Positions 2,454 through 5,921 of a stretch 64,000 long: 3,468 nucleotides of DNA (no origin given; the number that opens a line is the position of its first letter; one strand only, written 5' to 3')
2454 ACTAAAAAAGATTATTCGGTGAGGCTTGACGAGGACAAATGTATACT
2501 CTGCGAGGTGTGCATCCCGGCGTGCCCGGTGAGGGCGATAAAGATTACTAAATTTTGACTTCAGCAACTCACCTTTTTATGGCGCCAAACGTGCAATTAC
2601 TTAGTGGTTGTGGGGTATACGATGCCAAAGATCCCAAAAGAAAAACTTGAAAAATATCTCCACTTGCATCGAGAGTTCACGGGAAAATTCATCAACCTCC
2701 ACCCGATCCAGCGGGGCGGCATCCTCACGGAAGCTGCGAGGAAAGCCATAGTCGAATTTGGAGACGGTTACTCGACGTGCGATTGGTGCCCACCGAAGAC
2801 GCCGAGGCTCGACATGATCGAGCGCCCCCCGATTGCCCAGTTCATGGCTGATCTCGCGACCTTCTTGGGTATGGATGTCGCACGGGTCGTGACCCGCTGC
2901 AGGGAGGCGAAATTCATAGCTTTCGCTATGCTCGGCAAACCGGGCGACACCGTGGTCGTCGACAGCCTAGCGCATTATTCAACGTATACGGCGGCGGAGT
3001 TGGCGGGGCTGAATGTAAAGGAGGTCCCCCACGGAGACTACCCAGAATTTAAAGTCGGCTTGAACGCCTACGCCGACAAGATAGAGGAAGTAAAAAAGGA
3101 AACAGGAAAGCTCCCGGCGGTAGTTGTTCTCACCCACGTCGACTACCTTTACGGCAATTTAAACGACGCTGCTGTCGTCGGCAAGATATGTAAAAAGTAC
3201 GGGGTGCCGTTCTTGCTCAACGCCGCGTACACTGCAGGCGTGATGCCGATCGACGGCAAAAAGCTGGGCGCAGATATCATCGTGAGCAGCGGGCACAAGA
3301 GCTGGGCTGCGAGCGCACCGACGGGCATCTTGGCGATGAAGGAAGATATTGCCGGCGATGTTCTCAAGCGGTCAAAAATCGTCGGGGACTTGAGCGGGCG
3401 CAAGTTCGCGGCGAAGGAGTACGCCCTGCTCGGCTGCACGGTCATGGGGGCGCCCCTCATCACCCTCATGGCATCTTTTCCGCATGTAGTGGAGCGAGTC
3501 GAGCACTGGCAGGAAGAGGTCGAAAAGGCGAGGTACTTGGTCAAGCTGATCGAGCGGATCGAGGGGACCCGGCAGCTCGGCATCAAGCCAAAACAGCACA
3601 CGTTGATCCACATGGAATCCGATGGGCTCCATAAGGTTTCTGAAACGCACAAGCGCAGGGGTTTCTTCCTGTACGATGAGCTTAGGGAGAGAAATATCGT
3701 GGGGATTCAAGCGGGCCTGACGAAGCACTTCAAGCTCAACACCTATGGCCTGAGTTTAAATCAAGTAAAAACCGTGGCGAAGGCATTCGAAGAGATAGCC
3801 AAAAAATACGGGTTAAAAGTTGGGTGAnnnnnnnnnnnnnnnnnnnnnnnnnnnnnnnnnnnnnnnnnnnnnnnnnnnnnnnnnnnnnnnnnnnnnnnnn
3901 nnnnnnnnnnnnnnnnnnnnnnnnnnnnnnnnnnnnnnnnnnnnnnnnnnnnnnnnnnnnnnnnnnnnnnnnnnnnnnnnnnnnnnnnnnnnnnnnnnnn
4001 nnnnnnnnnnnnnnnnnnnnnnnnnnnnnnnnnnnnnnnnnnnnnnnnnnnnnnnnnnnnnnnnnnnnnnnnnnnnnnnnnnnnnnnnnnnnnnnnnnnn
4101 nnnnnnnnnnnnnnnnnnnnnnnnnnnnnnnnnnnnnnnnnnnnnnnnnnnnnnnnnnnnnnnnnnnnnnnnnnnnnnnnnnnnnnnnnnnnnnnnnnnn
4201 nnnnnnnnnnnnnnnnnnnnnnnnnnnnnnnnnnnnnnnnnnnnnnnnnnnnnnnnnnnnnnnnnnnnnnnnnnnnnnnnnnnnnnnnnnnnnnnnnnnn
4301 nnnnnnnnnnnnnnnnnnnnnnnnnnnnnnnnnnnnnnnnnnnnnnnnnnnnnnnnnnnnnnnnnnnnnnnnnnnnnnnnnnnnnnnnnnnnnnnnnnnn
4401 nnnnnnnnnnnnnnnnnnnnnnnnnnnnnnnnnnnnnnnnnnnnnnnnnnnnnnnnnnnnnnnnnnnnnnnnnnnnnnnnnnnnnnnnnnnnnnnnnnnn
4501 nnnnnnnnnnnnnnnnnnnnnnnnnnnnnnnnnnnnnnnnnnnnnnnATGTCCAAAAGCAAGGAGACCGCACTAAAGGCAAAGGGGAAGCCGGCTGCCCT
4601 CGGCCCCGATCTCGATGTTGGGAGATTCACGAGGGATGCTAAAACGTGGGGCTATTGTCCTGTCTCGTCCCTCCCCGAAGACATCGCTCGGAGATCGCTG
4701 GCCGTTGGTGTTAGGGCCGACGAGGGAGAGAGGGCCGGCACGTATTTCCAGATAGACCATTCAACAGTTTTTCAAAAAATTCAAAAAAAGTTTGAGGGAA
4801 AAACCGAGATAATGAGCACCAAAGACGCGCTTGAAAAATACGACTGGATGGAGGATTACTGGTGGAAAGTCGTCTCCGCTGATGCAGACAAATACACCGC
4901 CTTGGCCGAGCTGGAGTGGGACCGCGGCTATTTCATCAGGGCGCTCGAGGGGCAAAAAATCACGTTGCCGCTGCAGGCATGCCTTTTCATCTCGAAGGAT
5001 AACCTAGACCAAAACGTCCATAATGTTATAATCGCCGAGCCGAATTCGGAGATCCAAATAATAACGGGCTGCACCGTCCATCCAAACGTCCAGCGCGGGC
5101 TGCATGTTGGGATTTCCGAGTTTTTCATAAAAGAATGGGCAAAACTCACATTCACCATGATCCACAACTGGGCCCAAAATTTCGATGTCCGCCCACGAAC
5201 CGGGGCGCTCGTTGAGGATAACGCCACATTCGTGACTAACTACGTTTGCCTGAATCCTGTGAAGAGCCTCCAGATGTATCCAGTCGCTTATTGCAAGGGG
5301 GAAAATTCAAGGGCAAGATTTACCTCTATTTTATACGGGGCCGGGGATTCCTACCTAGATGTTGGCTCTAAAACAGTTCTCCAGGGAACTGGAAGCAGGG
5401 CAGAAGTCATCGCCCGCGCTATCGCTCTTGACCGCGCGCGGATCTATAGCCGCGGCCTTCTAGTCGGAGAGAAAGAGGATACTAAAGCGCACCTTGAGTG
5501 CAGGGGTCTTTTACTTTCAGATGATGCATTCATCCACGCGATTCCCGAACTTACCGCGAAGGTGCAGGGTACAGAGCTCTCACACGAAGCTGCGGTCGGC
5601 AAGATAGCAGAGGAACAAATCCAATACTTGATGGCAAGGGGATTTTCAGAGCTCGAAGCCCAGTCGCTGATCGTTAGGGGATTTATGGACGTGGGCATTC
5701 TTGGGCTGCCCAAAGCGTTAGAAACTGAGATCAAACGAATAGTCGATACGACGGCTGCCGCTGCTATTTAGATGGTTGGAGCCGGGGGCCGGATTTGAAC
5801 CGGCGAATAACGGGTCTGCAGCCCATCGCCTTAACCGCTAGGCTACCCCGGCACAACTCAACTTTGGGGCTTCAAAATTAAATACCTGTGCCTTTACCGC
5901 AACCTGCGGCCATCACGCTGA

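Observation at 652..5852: Sulfide-based cysteine/homocysteine/Fe-S operon: Hcy synthase + NIL-ferredoxin + SepCysS + SufC + SufBD with a convergent tRNA-Cys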

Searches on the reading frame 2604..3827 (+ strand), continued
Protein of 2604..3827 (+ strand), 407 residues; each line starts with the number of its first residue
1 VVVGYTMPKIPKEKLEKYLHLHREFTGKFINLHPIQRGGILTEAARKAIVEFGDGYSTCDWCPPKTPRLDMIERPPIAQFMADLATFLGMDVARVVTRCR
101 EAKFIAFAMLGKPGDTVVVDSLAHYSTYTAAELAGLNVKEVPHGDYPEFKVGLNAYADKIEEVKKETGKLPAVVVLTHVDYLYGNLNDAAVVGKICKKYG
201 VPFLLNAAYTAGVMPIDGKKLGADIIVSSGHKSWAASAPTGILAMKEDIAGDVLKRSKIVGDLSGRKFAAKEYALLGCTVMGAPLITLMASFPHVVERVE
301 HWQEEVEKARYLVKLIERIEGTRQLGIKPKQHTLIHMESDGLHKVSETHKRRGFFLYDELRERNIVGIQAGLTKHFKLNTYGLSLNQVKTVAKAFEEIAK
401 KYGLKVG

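Call 55: search_protein_families(library=ncbifam, proteins=[L169:3510-4715:+, L011:9292-9993:+, L011:8974-9255:+, L003:2076-2747:+], max_evalue=0.00001)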
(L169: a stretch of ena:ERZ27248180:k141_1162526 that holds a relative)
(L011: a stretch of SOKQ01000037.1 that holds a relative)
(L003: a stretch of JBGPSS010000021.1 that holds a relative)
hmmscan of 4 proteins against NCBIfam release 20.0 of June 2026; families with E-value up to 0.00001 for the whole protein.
L169:3510-4715:+ (401 aa): 47 families (the best 25 are shown)
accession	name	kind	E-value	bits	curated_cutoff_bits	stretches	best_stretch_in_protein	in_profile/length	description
TIGR01979.1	sufS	subfamily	6.3e-144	479.7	475.1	1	6-399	2-401/403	SufS family cysteine desulfurase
NF041166.1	f2_encap_cargo1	exception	3.2e-127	426.2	800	1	2-394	225-621/623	family 2A encapsulin nanocompartment cargo protein cysteine desulfurase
NF006791.0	PRK09295.1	equivalog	1.9e-111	373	661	1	4-399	5-404/406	cysteine desulfurase SufS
TIGR01977.1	am_tr_V_EF2568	hypoth_equivalog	1.8e-93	313.6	377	1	19-396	1-376/376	cysteine desulfurase family protein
NF008126.0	PRK10874.1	equivalog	2.8e-86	290.2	607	1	3-395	5-394/401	cysteine desulfurase CsdA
TIGR03392.1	FeS_syn_CsdA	equivalog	1.1e-82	278.4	493.6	1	3-395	2-391/398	cysteine desulfurase CsdA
TIGR01976.1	am_tr_V_VC1184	hypoth_equivalog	2.2e-82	277.5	352.35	1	3-393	2-401/401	cysteine desulfurase-like protein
NF040779.1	Sec_lyase_SclA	exception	5.9e-68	229.5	525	1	19-396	1-376/378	selenocysteine lyase SclA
TIGR03402.1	FeS_nifS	equivalog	7.4e-52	176.4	530.75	1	19-399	1-372/379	cysteine desulfurase NifS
TIGR03235.1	DNA_S_dndA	equivalog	6.8e-43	147.3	480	1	20-358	1-325/353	cysteine desulfurase DndA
NF010611.0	PRK14012.1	equivalog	3.7e-42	144.7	548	1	19-325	7-300/406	IscS subfamily cysteine desulfurase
TIGR02006.1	IscS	equivalog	1.1e-40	139.9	643.2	1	19-325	5-296/402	IscS subfamily cysteine desulfurase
TIGR03403.1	nifS_epsilon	equivalog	1.3e-34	119.7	587.7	1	19-358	1-325/382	NifS family cysteine desulfurase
NF002806.0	PRK02948.1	subfamily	3.5e-30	105.3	304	1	18-231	1-215/381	IscS subfamily cysteine desulfurase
TIGR04343.1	egtE_PLP_lyase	equivalog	4.3e-30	104.7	400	1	19-352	15-332/370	ergothioneine biosynthesis PLP-dependent enzyme EgtE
NF006810.0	PRK09331.1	subfamily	1.3e-16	60.4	301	1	82-232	83-239/397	Sep-tRNA:Cys-tRNA synthetase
TIGR02539.1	SepCysS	equivalog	3.8e-13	49.2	365.25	1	82-234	69-227/370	O-phospho-L-seryl-tRNA:Cys-tRNA synthase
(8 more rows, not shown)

L011:9292-9993:+ (233 aa): 19 families
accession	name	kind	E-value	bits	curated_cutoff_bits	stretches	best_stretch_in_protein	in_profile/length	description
NF006444.0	PRK08762.1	equivalog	2.6e-80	269.9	449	1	3-230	134-369/387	molybdopterin-synthase adenylyltransferase MoeB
NF006204.0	PRK08328.1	equivalog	2e-71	240.3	339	1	4-217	15-229/231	hypothetical protein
NF004281.0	PRK05690.1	subfamily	2.4e-69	233.4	266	1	2-229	18-249/250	molybdopterin-synthase adenylyltransferase MoeB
NF047750.1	SAMPActivE1UbaA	equivalog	1.2e-67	228.1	450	1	2-231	18-251/270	SAMP-activating enzyme E1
TIGR02356.1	adenyl_thiF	equivalog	1.5e-61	207.4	275.25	1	2-193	7-203/203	thiazole biosynthesis adenylyltransferase ThiF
NF005646.0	PRK07411.1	equivalog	5.7e-57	193.6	633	1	2-228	24-255/390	molybdopterin-synthase adenylyltransferase MoeB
NF005902.0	PRK07878.1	equivalog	1e-56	192.6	647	1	1-226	27-261/392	adenylyltransferase/sulfurtransferase MoeZ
TIGR02355.1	moeB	equivalog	1.1e-55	188.6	376.55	1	2-228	10-240/240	molybdopterin-synthase adenylyltransferase MoeB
NF004111.0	PRK05600.1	equivalog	4.5e-52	177.4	437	1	3-227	28-260/371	ThiF family adenylyltransferase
NF009123.0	PRK12475.1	subfamily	1.9e-41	142.4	510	1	4-231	12-246/338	MoeB/ThiF family adenylyltransferase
NF006395.0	PRK08644.1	equivalog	5e-29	101.5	159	1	4-130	18-143/215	sulfur carrier protein ThiS adenylyltransferase ThiF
TIGR02354.1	thiF_fam2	equivalog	5.4e-23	81.9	152.2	1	12-130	17-134/200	thiamine biosynthesis protein ThiF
NF006077.0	PRK08223.1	equivalog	5.4e-23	81.4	266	1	8-153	20-167/296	hypothetical protein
NF011696.0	PRK15116.1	equivalog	1.3e-21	77.4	304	1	6-138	20-153/268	tRNA cyclic N6-threonylcarbamoyladenosine(37) synthase TcdA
NF011424.0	PRK14851.1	subfamily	2.2e-16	59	1170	1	6-136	33-165/679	hypothetical protein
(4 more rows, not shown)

L011:8974-9255:+ (93 aa): 3 families
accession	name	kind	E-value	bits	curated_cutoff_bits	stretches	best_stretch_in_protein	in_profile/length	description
TIGR01687.1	moaD_arch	subfamily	7.5e-22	77.6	49.5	1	3-93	1-88/88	MoaD family protein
NF041918.1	SAMP1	equivalog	1.9e-18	66.8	60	1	4-93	2-91/91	ubiquitin-like small modifier protein 1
TIGR01682.1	moaD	equivalog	5.5e-08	33.5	66.15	1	4-93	2-80/80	molybdopterin converting factor subunit 1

L003:2076-2747:+ (223 aa): 3 families
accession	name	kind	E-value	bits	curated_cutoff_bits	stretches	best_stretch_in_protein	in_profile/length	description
NF006222.0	PRK08349.1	subfamily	1.5e-45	155.5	251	1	4-184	2-186/198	hypothetical protein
TIGR00342.1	TIGR00342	equivalog_domain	8.6e-44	150.1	264.5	1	3-191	173-366/373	tRNA uracil 4-sulfurtransferase ThiI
TIGR00268.2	TIGR00268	equivalog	7.8e-06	25.4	150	0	6-170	17-175/259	ATP-dependent sacrificial sulfur transferase LarE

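Call 73: search_protein_families(library=ncbifam, proteins=[L011:8169-8948:+, L003:6400-7179:+], max_evalue=1e-10)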
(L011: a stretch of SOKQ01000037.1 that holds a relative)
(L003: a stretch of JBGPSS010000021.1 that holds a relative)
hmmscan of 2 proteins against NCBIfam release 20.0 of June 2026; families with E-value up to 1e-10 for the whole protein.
L011:8169-8948:+ (259 aa): 4 families
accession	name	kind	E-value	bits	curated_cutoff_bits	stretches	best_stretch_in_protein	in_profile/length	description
NF003321.0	PRK04334.1-1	equivalog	5e-72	242.5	262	1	3-236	2-237/248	hypothetical protein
NF003324.0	PRK04334.1-4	equivalog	1.7e-66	224.4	275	1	6-235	3-229/238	hypothetical protein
NF003323.0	PRK04334.1-3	equivalog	4.1e-63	213.1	271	1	11-234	29-249/250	hypothetical protein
NF003322.0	PRK04334.1-2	equivalog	1.3e-22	80.3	290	1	78-190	90-204/295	hypothetical protein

L003:6400-7179:+ (259 aa): 4 families
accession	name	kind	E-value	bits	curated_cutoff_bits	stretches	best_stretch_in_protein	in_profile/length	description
NF003321.0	PRK04334.1-1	equivalog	2.9e-72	243.3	262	1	4-238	3-239/248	hypothetical protein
NF003324.0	PRK04334.1-4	equivalog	2.9e-66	223.7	275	1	7-235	4-229/238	hypothetical protein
NF003323.0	PRK04334.1-3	equivalog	3.6e-63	213.3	271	1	11-232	29-247/250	hypothetical protein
NF003322.0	PRK04334.1-2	equivalog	1.3e-24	86.8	290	1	77-190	89-204/295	hypothetical protein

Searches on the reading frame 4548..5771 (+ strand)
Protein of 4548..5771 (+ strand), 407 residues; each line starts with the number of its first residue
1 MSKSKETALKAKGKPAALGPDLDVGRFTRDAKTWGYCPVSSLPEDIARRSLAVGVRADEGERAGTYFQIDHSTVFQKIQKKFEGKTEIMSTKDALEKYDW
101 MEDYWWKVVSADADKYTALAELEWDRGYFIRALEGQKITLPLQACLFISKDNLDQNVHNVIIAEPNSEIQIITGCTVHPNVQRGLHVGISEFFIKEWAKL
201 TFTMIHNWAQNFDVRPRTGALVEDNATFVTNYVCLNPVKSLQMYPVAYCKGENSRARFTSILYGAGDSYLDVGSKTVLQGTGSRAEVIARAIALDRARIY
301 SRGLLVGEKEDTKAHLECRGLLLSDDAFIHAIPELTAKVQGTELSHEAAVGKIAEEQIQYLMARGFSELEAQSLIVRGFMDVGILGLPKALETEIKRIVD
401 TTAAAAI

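Call 3: search_protein_families(library=pfam, proteins=[window:4548-5771:+], max_evalue=0.01)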
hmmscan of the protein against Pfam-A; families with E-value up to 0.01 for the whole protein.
window:4548-5771:+ (407 aa): 1 family
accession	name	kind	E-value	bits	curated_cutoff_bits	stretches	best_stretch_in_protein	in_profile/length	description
PF01458.23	SUFBD_core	-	5.1e-44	150.9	27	1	149-379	4-232/232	SUF system FeS cluster assembly, SufBD core domain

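Call 4: search_protein_families(library=ncbifam, proteins=[window:4548-5771:+], max_evalue=0.01)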
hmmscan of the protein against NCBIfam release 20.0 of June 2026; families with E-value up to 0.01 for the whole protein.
window:4548-5771:+ (407 aa): 5 families
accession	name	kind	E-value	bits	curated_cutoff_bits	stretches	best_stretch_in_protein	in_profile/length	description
NF052511.1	SUF_like_SmsB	exception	6.1e-68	229.8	650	1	63-403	100-441/445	SUF-like minimal system protein SmsB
TIGR01980.1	sufB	equivalog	4.9e-56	190.3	346.4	1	41-397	86-446/448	Fe-S cluster assembly protein SufB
TIGR01981.1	sufD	equivalog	2.7e-36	125.3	222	1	123-385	3-264/275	Fe-S cluster assembly protein SufD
NF008773.0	PRK11814.1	equivalog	3.2e-33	115.1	717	1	88-400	154-476/484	Fe-S cluster assembly protein SufB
NF008194.0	PRK10948.1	equivalog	8e-09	34.8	489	1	288-379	300-393/423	Fe-S cluster assembly protein SufD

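Call 8: find_encoding_contigs(protein=window:4548-5771:+, flank=10000, max_places=6)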
Protein window:4548-5771:+ (407 aa): 2 contigs read that carry it; 2 places shown.
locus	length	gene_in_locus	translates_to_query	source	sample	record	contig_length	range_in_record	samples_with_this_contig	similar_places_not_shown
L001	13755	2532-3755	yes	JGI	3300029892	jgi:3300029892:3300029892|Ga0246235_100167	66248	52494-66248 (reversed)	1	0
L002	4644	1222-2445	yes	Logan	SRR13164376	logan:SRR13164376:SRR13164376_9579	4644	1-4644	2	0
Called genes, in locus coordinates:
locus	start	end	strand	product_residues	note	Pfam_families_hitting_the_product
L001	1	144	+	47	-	?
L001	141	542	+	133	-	PF09383:NIL, PF12838:Fer4_7 (weak), PF13187:Fer4_9 (faint), PF13534:Fer4_17 (faint), PF13237:Fer4_10 (weak), PF00037:Fer4 (weak), PF14697:Fer4_21, PF00037:Fer4, +5 more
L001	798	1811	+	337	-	PF00155:Aminotran_1_2, PF01041:DegT_DnrJ_EryC1, PF01212:Beta_elim_lyase (weak), PF00266:Aminotran_5, PF00282:Pyridoxal_deC (weak), PF05889:SepSecS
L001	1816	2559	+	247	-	PF02463:SMC_N (faint), PF00005:ABC_tran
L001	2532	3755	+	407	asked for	PF01458:SUFBD_core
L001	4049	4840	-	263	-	PF01946:Thi4, PF01266:DAO (weak), PF01494:FAD_binding_3 (weak), PF07992:Pyr_redox_2, PF12831:FAD_oxidored, PF13450:NAD_binding_8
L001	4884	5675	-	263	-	PF02540:NAD_synthase, PF00733:Asn_synthase, PF06508:QueC (faint)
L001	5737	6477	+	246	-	PF27030:AbpE_bact, PF02424:ApbE (faint)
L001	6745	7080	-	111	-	-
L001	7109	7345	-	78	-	-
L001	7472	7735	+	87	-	-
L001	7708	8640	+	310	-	PF00005:ABC_tran, PF13304:AAA_21, PF13732:DrrA1-3_C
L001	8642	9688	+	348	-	PF12679:ABC2_membrane_2, PF12698:ABC2_membrane_3, PF01061:ABC2_membrane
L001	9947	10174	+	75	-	PF01037:AsnC_trans_reg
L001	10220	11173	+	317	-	-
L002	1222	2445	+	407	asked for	PF01458:SUFBD_core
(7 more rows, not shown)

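Call 32: search_solved_structures(query=window:4548-5771:+, max_evalue=1e-10, show_alignments=1)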
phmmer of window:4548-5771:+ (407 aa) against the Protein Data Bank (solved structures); distinct sequences matched with E-value up to 1e-10: 5.
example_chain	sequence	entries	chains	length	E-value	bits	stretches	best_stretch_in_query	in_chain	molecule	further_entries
4dn7_A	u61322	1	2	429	3.6e-108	365.2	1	5-403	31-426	ABC transporter, ATP-binding protein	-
11mp_C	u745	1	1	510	3.1e-23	85.6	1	54-397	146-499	Iron-sulfur cluster assembly protein SufB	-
5awf_A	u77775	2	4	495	5.2e-23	84.8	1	54-397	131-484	FeS cluster assembly protein SufB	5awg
9h7y_B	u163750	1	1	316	7.2e-20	74.5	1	132-380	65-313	Iron-sulfur cluster assembly SufBD family protein MJ0034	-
9h78_B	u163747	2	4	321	7.5e-20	74.4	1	132-380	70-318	Iron-sulfur cluster assembly SufBD family protein MJ0034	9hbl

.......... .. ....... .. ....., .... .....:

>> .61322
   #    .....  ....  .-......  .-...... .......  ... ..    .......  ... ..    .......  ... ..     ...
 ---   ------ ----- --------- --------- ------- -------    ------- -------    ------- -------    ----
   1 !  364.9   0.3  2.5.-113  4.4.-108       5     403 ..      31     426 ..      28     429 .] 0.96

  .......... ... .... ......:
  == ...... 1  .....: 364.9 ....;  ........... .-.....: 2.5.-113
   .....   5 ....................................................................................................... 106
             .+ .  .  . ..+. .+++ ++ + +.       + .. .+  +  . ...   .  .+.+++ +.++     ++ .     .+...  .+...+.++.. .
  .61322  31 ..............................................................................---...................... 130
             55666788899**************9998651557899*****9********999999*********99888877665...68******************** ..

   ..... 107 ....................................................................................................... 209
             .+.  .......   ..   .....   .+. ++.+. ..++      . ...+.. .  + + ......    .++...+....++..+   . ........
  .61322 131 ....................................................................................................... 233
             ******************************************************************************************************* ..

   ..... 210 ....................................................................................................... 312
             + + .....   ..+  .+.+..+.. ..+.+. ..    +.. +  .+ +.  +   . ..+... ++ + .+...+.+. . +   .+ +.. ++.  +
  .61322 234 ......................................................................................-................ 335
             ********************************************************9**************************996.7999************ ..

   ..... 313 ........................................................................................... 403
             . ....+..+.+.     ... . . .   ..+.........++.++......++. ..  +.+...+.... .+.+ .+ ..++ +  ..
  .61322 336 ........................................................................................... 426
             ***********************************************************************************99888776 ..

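Call 38: find_related_loci(query=A2, collection=metagenome_contigs, flank=6000)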
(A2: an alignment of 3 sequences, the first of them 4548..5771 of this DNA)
Query A2 (407 aa) in metagenome_contigs; peptide patterns used: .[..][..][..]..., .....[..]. (x = any residue, [..] = any of these).
600 stretches matched a pattern (row limit reached: there are more); 556 encode a relative of the query (tblastn E <= 1e-3); the best 80 are kept; 80 distinct loci.
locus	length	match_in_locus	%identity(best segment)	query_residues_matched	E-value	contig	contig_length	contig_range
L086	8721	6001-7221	91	1-407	0e+0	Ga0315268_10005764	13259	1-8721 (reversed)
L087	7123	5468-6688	88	1-407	0e+0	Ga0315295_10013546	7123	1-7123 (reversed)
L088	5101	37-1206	82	15-404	0e+0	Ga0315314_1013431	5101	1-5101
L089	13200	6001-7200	79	5-404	0e+0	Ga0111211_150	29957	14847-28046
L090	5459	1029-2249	78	1-407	0e+0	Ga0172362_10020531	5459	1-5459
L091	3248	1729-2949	74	1-407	0e+0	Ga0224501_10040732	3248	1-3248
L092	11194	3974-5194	73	1-407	0e+0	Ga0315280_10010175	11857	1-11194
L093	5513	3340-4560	74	1-407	0e+0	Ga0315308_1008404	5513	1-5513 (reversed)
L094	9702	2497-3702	72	1-402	0e+0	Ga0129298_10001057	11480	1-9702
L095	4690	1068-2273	73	1-402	0e+0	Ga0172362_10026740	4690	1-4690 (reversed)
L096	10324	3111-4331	73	1-407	0e+0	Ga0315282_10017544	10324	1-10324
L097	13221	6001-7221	71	1-407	0e+0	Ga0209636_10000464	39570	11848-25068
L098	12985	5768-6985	70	2-407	0e+0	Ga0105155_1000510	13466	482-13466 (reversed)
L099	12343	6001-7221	70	1-407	0e+0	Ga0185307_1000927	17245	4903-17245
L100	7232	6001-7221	70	1-407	0e+0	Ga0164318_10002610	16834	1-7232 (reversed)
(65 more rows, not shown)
